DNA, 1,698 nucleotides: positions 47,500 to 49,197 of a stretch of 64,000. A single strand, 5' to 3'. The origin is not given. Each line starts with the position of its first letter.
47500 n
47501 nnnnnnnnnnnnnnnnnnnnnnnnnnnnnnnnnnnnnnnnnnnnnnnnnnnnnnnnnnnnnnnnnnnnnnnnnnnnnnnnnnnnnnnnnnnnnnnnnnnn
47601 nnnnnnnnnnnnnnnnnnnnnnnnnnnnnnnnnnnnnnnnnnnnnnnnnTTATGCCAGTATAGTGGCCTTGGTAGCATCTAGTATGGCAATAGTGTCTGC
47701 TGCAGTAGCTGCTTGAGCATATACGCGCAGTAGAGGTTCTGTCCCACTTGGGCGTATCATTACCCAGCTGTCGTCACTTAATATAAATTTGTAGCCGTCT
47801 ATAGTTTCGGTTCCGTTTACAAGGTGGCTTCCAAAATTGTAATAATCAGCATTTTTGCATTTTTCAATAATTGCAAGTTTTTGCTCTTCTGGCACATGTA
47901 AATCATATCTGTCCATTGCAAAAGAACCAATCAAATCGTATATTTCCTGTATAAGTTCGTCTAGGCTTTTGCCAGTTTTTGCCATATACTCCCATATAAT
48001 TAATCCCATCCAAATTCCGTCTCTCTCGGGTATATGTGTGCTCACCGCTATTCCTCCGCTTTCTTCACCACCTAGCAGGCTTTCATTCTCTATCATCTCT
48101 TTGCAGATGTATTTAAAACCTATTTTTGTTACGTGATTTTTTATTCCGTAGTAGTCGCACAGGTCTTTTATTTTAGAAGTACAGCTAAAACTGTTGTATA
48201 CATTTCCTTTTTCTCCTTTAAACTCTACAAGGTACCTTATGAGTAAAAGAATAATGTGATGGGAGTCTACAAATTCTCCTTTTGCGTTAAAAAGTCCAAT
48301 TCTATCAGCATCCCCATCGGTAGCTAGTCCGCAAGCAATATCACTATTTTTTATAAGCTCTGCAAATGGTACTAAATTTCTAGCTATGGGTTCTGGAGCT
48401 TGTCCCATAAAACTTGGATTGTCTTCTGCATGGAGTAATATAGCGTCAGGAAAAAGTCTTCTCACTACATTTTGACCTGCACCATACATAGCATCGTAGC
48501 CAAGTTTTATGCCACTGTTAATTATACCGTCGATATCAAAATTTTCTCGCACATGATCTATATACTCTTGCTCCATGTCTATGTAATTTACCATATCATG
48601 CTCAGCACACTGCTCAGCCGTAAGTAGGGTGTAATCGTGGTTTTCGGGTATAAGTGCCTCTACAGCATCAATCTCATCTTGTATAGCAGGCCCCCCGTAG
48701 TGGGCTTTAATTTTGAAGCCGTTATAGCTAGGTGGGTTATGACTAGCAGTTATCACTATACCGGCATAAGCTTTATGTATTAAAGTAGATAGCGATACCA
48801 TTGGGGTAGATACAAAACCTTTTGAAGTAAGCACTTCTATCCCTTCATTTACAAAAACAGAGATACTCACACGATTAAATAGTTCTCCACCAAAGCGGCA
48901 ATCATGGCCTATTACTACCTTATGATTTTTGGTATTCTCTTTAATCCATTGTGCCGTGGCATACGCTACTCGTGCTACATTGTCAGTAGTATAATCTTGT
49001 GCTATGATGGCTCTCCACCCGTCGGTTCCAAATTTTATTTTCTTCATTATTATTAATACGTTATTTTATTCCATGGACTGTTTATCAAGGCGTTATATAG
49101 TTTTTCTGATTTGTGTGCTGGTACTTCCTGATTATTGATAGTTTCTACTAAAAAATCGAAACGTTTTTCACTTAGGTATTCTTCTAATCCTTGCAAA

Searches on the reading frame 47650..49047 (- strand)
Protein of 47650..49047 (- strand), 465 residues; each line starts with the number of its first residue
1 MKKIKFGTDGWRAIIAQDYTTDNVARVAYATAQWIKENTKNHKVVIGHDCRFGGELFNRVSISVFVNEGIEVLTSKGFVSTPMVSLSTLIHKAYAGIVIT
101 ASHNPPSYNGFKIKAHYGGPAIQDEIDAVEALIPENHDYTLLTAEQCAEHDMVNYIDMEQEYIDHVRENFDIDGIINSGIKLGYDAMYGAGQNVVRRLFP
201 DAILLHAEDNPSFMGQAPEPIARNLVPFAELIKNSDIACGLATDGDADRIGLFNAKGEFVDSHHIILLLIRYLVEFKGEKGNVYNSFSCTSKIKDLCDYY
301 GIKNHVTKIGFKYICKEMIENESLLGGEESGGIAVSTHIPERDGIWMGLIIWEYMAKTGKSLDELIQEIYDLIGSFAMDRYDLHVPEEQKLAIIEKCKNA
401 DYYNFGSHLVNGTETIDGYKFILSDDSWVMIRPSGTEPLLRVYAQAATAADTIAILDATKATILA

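Call 39: search_protein_families(library=pfam, proteins=[window:47650-49047:-], max_evalue=0.00001)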
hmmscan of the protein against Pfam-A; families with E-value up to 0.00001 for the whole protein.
window:47650-49047:- (465 aa): 4 families
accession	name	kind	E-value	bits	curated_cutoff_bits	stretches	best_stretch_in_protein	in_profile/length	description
PF02878.22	PGM_PMM_I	-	4.3e-37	127.3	22.5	1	4-137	2-135/138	Phosphoglucomutase/phosphomannomutase, alpha/beta/alpha domain I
PF02880.22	PGM_PMM_III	-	2.5e-26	92.5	20.7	1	261-371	1-113/115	Phosphoglucomutase/phosphomannomutase, alpha/beta/alpha domain III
PF02879.22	PGM_PMM_II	-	2.5e-18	67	29.3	1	161-257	2-103/103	Phosphoglucomutase/phosphomannomutase, alpha/beta/alpha domain II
PF00408.26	PGM_PMM_IV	-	1.2e-09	38.5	23.1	1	385-452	6-58/68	Phosphoglucomutase/phosphomannomutase, C-terminal domain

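Call 50: search_protein_families(library=ncbifam, proteins=[window:47650-49047:-], max_evalue=1e-10)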
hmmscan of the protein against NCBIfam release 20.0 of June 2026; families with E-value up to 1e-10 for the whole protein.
window:47650-49047:- (465 aa): 7 families
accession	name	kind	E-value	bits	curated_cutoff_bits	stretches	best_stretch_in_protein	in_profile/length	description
TIGR03990.1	Arch_GlmM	equivalog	4.1e-92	309.4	439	1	6-461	4-442/444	phosphoglucosamine mutase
TIGR01455.1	glmM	equivalog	1.1e-57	195.8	447.55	1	6-454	1-431/442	phosphoglucosamine mutase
NF046027.1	PhglucPhmanMutPgmG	equivalog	1.9e-38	132.3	600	1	12-450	16-437/460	phosphoglucomutase/phosphomannomutase PgmG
NF007088.0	PRK09542.1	equivalog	1.6e-34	119.7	618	1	12-463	18-453/456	phosphomannomutase/phosphoglucomutase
TIGR01132.1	pgm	equivalog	1.1e-32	113.2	778.05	2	2-194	38-244/546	phosphoglucomutase (alpha-D-glucose-1,6-bisphosphate-dependent)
NF005737.0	PRK07564.1-1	equivalog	1.7e-31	109.5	378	1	5-395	15-430/543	alpha-D-glucose phosphate-specific phosphoglucomutase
NF011943.0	PRK15414.1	subfamily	1.3e-20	73.9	801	1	20-448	21-438/456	phosphomannomutase CpsG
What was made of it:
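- Only an unassigned PGM/PMM-family mutase (47650-49047) could supply mannose-1-P (call 50).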
